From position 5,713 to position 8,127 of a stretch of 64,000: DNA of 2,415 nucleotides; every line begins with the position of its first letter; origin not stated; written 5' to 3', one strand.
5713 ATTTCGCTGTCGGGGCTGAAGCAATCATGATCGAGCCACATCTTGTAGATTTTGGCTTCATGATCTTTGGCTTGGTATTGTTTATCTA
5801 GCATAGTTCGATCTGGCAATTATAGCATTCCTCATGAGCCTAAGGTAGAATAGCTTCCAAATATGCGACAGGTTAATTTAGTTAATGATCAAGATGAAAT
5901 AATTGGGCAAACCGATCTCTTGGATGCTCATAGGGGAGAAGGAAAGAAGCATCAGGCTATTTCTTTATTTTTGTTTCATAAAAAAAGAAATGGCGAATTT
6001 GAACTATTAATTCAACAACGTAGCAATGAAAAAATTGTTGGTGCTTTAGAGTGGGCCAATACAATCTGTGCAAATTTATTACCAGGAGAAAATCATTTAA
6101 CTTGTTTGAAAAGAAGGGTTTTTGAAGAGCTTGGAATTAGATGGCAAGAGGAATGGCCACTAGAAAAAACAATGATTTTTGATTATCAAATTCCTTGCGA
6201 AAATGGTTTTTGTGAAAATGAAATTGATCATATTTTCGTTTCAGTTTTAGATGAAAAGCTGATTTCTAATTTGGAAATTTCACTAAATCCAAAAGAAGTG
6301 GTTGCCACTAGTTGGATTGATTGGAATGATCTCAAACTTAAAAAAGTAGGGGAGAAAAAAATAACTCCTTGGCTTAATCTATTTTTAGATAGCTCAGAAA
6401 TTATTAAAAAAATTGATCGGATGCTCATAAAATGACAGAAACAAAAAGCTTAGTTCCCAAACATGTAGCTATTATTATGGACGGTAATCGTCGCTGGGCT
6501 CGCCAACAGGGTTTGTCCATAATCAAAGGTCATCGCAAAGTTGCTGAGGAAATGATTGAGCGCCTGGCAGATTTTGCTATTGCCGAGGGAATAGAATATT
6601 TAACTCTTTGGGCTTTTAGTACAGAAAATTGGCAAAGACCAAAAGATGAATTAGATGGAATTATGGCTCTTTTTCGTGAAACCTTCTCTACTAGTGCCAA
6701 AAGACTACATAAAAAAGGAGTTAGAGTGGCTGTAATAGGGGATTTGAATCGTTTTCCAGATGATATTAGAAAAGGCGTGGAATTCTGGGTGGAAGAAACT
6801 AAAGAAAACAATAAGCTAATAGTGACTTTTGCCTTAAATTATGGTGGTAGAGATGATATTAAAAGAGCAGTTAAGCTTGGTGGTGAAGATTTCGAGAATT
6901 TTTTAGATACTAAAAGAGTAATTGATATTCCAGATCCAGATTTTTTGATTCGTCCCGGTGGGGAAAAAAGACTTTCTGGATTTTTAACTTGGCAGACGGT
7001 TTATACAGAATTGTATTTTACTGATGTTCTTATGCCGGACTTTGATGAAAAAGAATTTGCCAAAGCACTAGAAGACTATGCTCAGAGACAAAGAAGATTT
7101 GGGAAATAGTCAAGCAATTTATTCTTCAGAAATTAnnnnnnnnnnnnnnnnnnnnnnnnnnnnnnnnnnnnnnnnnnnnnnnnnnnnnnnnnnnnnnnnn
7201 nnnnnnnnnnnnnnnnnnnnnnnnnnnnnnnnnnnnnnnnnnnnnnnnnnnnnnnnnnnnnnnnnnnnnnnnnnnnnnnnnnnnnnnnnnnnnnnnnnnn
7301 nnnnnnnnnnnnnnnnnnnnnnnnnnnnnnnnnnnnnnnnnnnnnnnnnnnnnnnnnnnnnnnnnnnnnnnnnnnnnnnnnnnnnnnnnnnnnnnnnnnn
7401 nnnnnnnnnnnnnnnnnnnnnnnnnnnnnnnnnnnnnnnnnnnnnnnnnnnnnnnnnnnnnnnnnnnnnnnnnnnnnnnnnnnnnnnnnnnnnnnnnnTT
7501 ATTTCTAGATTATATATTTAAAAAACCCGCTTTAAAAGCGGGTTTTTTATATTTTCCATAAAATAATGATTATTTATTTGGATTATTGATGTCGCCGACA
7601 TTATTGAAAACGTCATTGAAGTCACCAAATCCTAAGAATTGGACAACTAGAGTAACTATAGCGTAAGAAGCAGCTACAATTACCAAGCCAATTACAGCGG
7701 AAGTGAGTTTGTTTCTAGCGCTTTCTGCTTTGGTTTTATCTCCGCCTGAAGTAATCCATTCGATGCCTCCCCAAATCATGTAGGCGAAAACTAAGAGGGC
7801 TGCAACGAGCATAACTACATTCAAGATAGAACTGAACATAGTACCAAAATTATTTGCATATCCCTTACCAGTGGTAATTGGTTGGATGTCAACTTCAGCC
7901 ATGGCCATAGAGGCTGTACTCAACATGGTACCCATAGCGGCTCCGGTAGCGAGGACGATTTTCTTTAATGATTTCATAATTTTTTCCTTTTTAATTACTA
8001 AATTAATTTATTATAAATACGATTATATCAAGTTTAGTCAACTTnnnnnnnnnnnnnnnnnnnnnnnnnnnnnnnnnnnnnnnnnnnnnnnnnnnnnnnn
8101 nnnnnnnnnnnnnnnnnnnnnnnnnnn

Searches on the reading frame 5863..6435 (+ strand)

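Call 70: search_protein_families(library=pfam, proteins=[window:5863-6435:+], max_evalue=0.0001)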
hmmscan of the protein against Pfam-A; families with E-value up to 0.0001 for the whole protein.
window:5863-6435:+ (190 aa): 1 family
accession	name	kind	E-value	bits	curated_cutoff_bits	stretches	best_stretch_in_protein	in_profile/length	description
PF00293.34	NUDIX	-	1.5e-11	44.8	21.1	1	29-171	2-134/134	NUDIX domain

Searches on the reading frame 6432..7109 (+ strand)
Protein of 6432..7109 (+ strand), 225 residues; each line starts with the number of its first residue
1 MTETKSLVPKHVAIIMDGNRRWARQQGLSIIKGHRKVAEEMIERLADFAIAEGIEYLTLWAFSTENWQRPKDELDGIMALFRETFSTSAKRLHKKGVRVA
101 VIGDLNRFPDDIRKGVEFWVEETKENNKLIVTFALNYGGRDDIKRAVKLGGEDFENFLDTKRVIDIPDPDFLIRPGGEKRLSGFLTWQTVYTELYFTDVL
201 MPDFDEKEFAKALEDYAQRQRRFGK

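Call 70: search_protein_families(library=pfam, proteins=[window:6432-7109:+], max_evalue=0.0001)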
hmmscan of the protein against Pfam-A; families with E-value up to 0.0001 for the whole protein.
window:6432-7109:+ (225 aa): 1 family
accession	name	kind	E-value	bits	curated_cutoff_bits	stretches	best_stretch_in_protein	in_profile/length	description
PF01255.24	Prenyltransf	-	2.1e-69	233.9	27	1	15-224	1-219/219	Putative undecaprenyl diphosphate synthase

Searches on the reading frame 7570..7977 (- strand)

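Call 72: search_protein_families(library=pfam, proteins=[window:7570-7977:-], max_evalue=0.001)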
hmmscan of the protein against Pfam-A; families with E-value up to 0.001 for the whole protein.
window:7570-7977:- (135 aa): 1 family
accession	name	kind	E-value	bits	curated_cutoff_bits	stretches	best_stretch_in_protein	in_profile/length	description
PF18895.5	T4SS_pilin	-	1.1e-08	35.4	26.6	1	44-111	5-71/71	Type IV secretion system pilin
